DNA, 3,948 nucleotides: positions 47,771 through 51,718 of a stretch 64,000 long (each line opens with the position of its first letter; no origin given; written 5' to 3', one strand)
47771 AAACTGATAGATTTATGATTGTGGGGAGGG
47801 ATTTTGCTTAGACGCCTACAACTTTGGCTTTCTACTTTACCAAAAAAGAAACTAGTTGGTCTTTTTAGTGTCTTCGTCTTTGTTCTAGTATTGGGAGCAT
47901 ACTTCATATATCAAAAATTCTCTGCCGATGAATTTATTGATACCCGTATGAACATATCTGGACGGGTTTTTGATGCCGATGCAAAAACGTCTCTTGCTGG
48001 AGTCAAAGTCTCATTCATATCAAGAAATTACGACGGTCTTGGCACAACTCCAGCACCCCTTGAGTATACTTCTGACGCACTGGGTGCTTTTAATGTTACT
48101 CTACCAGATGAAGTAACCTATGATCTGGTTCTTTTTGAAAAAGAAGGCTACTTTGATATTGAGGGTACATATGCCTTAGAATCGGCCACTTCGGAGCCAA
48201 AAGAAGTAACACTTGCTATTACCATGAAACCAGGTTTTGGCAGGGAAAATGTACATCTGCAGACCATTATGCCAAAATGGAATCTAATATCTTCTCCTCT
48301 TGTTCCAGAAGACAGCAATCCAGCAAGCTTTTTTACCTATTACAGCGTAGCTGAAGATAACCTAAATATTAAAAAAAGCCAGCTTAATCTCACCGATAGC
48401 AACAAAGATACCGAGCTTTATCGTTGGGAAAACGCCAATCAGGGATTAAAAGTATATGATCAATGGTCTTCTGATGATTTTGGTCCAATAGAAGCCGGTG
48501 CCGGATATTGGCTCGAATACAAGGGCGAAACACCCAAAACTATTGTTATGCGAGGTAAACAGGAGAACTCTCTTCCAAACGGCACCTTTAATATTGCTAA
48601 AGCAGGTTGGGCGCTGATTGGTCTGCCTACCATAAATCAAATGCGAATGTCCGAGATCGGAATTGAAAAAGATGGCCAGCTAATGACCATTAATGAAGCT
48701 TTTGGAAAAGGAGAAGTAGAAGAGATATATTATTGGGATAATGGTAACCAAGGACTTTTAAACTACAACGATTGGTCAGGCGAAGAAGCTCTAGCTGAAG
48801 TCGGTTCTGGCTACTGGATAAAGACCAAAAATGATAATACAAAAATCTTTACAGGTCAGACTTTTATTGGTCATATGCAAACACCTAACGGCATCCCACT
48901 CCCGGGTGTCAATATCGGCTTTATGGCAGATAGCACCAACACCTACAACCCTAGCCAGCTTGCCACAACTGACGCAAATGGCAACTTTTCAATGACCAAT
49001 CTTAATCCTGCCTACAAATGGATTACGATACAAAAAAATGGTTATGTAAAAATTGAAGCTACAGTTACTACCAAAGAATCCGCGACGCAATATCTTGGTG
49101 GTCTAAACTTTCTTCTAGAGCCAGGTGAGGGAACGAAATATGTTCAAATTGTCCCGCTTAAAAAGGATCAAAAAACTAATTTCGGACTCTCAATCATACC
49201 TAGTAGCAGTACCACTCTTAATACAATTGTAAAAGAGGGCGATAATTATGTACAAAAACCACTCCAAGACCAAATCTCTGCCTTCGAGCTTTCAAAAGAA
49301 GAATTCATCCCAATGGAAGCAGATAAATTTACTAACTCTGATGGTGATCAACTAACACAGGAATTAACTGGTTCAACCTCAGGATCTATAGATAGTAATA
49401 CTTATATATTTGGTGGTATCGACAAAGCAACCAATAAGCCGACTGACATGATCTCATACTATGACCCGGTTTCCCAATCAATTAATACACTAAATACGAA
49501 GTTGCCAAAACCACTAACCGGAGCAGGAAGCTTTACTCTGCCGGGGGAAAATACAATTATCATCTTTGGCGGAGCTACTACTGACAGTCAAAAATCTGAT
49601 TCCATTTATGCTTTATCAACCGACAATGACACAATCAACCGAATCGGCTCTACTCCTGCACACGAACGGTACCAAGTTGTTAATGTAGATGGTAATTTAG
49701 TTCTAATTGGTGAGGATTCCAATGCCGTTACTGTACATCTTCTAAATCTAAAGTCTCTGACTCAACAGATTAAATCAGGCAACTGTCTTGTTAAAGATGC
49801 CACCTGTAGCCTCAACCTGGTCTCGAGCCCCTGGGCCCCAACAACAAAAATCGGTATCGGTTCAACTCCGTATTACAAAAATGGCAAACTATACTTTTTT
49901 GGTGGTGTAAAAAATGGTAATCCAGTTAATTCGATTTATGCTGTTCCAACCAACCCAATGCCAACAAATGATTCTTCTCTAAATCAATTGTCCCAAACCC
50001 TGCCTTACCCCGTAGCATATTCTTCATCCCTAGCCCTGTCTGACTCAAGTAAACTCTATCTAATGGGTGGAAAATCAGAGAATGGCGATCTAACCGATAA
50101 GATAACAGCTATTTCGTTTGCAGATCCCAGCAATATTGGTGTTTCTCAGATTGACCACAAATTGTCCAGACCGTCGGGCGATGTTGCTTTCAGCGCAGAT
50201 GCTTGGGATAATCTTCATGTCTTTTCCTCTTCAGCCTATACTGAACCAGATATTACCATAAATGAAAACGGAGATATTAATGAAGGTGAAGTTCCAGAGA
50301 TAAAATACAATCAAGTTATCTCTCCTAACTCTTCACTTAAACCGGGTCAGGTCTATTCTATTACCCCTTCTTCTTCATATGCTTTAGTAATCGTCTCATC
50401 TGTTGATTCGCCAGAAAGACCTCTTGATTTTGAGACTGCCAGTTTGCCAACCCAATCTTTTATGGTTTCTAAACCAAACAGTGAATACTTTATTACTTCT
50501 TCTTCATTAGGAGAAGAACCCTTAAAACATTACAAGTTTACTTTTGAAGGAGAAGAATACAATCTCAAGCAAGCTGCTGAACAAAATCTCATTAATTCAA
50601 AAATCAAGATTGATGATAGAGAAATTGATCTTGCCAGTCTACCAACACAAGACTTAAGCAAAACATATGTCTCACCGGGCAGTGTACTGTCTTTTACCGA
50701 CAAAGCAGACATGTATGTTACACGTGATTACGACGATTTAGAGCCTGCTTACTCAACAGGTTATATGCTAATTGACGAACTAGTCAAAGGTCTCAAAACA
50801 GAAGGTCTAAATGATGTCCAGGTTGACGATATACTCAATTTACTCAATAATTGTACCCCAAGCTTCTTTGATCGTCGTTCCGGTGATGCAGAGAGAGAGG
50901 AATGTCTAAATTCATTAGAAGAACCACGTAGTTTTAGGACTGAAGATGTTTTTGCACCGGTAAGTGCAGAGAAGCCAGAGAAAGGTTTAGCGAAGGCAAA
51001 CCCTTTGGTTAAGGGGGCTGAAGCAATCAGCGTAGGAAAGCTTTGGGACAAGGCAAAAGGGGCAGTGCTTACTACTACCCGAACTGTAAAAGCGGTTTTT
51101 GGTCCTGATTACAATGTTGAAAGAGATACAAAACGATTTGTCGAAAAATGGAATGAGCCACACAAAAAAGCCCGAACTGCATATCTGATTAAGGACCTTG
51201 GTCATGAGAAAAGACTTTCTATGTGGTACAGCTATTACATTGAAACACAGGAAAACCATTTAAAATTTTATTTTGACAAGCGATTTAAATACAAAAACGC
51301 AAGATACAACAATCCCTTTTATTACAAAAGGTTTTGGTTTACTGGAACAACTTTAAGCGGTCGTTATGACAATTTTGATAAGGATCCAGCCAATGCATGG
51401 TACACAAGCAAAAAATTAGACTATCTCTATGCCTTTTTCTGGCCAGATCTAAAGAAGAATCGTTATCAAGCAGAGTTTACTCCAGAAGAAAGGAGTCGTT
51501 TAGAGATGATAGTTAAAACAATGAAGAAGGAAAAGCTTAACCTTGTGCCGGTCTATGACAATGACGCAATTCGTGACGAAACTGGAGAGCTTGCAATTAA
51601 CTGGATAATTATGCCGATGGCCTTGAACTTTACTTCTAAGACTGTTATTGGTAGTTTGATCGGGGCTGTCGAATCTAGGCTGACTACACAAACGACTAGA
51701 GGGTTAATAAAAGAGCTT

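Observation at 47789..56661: Surface-protein locus: 1666-aa TM-anchored giant protein with a novel C-terminal HExxH domain, followed by HEAT-like cytoplasmic, FN3-repeat secreted and lipoprotein genes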

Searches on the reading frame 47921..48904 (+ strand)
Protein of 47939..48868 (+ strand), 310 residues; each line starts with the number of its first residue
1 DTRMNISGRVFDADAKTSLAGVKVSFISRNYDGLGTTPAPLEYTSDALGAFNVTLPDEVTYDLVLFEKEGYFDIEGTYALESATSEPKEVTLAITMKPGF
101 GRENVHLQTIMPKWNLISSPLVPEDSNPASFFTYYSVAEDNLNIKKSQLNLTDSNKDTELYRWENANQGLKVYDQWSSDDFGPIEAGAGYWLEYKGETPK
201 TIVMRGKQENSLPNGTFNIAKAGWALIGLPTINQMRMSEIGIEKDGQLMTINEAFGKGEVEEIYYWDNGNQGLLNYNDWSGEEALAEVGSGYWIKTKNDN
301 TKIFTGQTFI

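Call 28: search_protein_families(library=pfam, proteins=[window:47939-48868:+], max_evalue=10)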
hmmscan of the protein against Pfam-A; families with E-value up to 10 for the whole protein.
window:47939-48868:+ (310 aa): 4 families
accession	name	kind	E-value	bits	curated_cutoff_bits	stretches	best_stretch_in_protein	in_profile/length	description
PF13620.12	CarboxypepD_reg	-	0.0058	17.4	32.3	1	6-75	2-63/82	Carboxypeptidase regulatory-like domain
PF13715.12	CarbopepD_reg_2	-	0.0071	16.8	32.2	1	6-73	1-57/88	CarboxypepD_reg-like domain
PF07153.16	Marek_SORF3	-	0.23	11.1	25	1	232-265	248-280/290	Marek's disease-like virus SORF3 protein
PF16738.10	CBM26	-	3.4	8.3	28.1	1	263-300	14-50/70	Starch-binding module 26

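Call 101: search_solved_structures(query=A5, max_evalue=10)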
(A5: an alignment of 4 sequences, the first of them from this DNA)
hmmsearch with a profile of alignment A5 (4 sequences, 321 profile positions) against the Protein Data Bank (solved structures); distinct sequences matched with E-value up to 10: 0.

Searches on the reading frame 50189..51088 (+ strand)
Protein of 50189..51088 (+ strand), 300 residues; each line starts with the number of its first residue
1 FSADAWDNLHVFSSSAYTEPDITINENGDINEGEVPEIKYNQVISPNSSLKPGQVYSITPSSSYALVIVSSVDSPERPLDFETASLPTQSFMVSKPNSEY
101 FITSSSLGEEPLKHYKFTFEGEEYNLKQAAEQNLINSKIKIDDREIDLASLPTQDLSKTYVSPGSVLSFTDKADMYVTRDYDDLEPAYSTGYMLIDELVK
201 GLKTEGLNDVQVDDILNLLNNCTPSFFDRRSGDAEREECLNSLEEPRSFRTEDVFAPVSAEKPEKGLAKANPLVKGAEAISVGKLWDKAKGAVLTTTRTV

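Call 28: search_protein_families(library=pfam, proteins=[window:50189-51088:+], max_evalue=10)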
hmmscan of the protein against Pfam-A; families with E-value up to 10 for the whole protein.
window:50189-51088:+ (300 aa): 1 family
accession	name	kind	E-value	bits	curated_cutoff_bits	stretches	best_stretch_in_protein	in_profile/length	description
PF12653.12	DUF3785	-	0.01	16.4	27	1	192-247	10-68/136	Protein of unknown function (DUF3785)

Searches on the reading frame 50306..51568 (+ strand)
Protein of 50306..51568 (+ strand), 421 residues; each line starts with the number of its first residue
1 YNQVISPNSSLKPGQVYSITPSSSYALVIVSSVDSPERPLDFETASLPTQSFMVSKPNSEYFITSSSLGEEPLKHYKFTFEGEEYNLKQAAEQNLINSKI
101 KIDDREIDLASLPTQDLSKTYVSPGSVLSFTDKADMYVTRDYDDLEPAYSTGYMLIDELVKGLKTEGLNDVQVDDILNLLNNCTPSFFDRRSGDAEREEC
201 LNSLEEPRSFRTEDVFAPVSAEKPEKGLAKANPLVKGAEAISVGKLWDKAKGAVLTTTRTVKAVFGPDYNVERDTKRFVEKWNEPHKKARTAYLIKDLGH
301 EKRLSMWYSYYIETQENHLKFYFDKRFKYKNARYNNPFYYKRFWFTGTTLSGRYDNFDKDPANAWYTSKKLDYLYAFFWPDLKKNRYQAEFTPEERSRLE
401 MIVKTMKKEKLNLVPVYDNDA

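Call 100: search_solved_structures(query=A4, max_evalue=10)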
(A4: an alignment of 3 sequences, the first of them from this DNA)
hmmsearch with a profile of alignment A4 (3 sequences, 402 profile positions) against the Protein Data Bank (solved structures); distinct sequences matched with E-value up to 10: 14.
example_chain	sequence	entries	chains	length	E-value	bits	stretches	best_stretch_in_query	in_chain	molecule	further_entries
5cwb_A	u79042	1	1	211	0.036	16.2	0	155-181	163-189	Designed helical repeat protein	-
8cwy_A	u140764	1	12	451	0.066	15.3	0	156-180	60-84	T32-15-1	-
3uls_H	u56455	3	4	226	0.068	15.2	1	314-350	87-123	Fab12 heavy chain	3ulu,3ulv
8cws_A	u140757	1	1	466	0.077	15.1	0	156-180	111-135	F4132-2 Chain A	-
5gs0_D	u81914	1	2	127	0.085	14.9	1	315-347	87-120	heavy chain (anti-TLR3)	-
9lfl_B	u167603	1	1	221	0.2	13.7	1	297-351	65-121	TR92 heavy chain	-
7wvf_C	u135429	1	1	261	0.22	13.6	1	314-347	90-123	mAb12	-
8hlb_D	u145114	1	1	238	0.23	13.5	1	297-351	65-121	TR92 heavy chain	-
4nn5_B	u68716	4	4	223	0.23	13.5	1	228-341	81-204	Interleukin-7 receptor subunit alpha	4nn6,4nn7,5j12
7k65_B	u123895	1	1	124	0.59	12.2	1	312-350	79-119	nanobody TI23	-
8vl3_A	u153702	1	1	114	0.96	11.5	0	158-181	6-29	De novo designed protein F3 parent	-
6o39_B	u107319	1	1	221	1.2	11.2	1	320-350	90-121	Antibody F2.I Fab, Heavy chain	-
9e78_5B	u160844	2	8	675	3.1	9.8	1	160-304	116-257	distal DC1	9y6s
9ipc_B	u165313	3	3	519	3.1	9.8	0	310-352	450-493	LH-type bispecific diabody Ex3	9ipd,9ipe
